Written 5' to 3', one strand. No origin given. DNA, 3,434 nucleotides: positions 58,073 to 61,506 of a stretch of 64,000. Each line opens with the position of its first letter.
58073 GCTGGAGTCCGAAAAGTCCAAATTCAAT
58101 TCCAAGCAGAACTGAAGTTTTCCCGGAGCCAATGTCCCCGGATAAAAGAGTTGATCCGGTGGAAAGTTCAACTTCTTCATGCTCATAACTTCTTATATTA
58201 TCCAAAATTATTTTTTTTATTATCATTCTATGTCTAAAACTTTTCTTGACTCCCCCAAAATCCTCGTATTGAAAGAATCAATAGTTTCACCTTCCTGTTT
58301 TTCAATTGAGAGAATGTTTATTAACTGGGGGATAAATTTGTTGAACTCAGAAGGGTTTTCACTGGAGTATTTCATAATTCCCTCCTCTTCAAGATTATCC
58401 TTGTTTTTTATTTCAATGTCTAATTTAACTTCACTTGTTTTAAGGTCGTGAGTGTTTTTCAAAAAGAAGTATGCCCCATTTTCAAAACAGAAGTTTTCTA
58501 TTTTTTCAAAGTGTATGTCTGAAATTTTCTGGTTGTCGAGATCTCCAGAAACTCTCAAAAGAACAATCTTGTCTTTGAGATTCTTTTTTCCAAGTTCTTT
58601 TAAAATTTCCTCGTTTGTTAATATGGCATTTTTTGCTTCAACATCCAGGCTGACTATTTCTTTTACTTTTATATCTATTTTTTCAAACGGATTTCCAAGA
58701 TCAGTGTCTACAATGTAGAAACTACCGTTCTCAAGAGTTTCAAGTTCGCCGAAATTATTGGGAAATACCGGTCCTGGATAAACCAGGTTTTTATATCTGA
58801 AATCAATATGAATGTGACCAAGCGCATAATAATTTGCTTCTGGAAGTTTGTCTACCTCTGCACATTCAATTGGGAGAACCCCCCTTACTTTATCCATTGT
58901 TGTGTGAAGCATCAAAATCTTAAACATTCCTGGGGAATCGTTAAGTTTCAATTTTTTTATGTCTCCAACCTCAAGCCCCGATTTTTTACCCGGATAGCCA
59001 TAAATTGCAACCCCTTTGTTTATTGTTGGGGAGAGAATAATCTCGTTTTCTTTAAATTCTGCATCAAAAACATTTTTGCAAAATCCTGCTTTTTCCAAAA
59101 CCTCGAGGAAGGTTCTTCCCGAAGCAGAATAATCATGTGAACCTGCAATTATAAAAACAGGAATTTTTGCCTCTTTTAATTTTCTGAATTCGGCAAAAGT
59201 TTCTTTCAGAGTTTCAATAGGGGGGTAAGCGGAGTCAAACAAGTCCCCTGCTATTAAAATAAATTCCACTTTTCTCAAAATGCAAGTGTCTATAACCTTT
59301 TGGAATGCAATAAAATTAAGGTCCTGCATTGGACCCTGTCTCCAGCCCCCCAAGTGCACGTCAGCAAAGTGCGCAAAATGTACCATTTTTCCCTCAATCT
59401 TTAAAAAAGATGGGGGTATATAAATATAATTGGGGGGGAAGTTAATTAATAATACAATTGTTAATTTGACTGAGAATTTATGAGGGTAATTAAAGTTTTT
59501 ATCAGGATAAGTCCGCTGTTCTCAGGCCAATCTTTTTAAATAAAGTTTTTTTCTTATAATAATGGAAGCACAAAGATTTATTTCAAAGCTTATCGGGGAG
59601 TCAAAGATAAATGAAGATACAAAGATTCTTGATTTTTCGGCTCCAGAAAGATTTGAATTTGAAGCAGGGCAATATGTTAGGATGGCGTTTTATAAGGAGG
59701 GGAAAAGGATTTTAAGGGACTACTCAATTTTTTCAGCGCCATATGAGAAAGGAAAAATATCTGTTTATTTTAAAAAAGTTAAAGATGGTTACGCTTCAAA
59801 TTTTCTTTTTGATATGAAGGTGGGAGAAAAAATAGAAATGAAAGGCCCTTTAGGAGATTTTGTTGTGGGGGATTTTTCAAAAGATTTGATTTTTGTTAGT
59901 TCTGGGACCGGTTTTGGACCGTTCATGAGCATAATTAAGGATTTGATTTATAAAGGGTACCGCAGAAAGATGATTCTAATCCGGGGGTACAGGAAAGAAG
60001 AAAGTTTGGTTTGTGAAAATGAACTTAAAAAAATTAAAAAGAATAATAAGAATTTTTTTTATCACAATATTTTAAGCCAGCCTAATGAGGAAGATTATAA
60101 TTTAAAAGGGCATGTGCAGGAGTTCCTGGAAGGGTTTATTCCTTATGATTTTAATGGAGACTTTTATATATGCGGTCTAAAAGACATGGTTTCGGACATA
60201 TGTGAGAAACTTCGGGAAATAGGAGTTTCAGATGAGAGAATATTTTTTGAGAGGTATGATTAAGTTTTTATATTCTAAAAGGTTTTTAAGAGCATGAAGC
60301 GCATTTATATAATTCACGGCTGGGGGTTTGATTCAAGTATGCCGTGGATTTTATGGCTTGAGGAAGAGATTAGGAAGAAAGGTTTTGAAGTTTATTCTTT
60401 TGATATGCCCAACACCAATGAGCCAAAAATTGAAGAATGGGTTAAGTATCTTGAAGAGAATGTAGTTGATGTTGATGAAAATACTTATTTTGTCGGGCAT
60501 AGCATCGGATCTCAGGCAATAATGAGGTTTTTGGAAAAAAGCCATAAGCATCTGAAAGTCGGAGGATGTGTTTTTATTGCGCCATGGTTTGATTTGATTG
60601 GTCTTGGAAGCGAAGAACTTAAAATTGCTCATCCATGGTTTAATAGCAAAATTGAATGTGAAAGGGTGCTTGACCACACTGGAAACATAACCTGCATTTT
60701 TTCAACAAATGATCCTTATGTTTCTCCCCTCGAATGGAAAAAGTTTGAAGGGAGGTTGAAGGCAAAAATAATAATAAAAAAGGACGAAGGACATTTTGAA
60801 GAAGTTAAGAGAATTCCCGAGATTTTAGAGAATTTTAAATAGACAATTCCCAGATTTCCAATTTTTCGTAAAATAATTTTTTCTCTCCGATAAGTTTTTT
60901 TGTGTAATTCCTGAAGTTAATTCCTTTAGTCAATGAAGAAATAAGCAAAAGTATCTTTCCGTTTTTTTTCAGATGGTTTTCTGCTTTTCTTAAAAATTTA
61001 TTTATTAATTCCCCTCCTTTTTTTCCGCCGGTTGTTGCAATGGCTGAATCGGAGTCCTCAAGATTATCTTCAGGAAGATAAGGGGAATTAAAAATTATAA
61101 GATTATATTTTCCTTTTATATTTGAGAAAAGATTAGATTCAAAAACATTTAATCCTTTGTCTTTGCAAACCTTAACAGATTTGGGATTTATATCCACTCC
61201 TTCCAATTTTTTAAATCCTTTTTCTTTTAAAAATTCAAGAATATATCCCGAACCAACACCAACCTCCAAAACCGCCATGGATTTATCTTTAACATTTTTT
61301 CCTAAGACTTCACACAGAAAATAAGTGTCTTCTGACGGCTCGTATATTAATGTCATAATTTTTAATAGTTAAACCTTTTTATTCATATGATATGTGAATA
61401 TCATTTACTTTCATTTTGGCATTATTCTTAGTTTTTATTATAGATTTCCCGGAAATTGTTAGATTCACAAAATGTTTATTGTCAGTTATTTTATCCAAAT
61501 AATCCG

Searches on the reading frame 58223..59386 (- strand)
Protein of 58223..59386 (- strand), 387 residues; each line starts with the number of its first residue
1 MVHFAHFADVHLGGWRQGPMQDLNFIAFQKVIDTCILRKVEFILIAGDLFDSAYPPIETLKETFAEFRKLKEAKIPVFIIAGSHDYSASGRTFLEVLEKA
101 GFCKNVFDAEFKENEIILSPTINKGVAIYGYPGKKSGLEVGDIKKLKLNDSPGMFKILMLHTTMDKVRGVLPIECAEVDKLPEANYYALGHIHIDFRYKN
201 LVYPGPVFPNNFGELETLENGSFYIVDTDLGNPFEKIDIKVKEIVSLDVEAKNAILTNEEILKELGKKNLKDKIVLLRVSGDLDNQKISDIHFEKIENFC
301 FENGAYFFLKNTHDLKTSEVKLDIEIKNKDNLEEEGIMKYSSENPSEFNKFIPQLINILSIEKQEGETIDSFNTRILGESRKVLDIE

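Call 10: search_protein_families(library=pfam, proteins=[window:58223-59386:-], max_evalue=0.001)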
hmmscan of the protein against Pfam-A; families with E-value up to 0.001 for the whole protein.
window:58223-59386:- (387 aa): 1 family
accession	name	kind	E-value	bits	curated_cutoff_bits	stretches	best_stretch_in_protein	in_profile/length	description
PF00149.33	Metallophos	-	2.5e-12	48.1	21.5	1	3-194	2-190/191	Calcineurin-like phosphoesterase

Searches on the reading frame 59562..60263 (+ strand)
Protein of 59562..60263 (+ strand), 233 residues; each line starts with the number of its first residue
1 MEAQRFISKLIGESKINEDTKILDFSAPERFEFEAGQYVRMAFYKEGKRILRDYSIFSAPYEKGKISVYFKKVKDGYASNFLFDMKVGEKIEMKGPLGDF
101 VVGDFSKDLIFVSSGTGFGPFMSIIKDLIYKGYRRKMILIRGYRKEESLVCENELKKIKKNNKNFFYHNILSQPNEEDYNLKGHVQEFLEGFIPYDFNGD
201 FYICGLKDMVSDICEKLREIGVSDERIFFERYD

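Call 10: search_protein_families(library=pfam, proteins=[window:59562-60263:+], max_evalue=0.001)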
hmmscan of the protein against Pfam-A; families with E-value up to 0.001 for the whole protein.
window:59562-60263:+ (233 aa): 3 families
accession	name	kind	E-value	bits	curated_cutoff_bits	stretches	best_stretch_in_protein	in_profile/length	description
PF00970.30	FAD_binding_6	-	9.4e-18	64.8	21.1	1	9-100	3-97/99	Oxidoreductase FAD-binding domain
PF00175.26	NAD_binding_1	-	1.5e-16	61.5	22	1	111-214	1-108/109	Oxidoreductase NAD-binding domain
PF08030.17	NAD_binding_6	-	4e-05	24.2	22.2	1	108-181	3-84/156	Ferric reductase NAD binding domain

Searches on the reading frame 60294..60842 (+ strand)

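Call 10: search_protein_families(library=pfam, proteins=[window:60294-60842:+], max_evalue=0.001)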
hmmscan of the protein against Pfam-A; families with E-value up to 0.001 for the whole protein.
window:60294-60842:+ (182 aa): 6 families
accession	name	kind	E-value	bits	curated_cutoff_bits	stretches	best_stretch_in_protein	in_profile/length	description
PF06821.19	Ser_hydrolase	-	3.8e-17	63.2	22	1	4-169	1-155/172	Serine hydrolase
PF12697.13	Abhydrolase_6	-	1.2e-06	29.8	26.3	1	6-103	3-100/217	Alpha/beta hydrolase family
PF00561.26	Abhydrolase_1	-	1.4e-06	28.6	25.8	1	3-118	2-125/245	alpha/beta hydrolase fold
PF10230.15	LIDHydrolase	-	0.00032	21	27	0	50-102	69-123/262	Lipid-droplet associated hydrolase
PF08538.16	DUF1749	-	0.00045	19.9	24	1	44-97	85-142/299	Protein of unknown function (DUF1749)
PF12146.15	Hydrolase_4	-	0.00092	19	27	0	63-129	77-140/239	Serine aminopeptidase, S33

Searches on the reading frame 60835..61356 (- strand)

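Call 10: search_protein_families(library=pfam, proteins=[window:60835-61356:-], max_evalue=0.001)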
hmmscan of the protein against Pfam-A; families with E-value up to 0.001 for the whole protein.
window:60835-61356:- (173 aa): 8 families
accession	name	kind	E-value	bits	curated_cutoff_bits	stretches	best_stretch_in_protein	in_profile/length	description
PF05175.20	MTS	-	7.6e-10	39.1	23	1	12-141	21-142/170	Methyltransferase small domain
PF13489.12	Methyltransf_23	-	4.1e-07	30.3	27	1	15-137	10-116/164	Methyltransferase domain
PF07669.17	Eco57I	-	2.8e-06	28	25.3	1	76-161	64-159/171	Eco57I restriction-modification methylase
PF13847.12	Methyltransf_31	-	9.8e-06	25.8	27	1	24-136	2-108/145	Methyltransferase domain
PF08241.18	Methyltransf_11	-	1.1e-05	26.4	21.2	1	30-68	1-38/95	Methyltransferase domain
PF10354.15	BMT5-like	-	1.8e-05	25.5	24.7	1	39-143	47-131/168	rRNA (uridine-N3-)-methyltransferase BTM5-like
PF13649.12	Methyltransf_25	-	2.1e-05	25.5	27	1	29-68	1-41/97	Methyltransferase domain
PF07021.18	MetW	-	3.4e-05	24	21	1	22-77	11-65/193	Methionine biosynthesis protein MetW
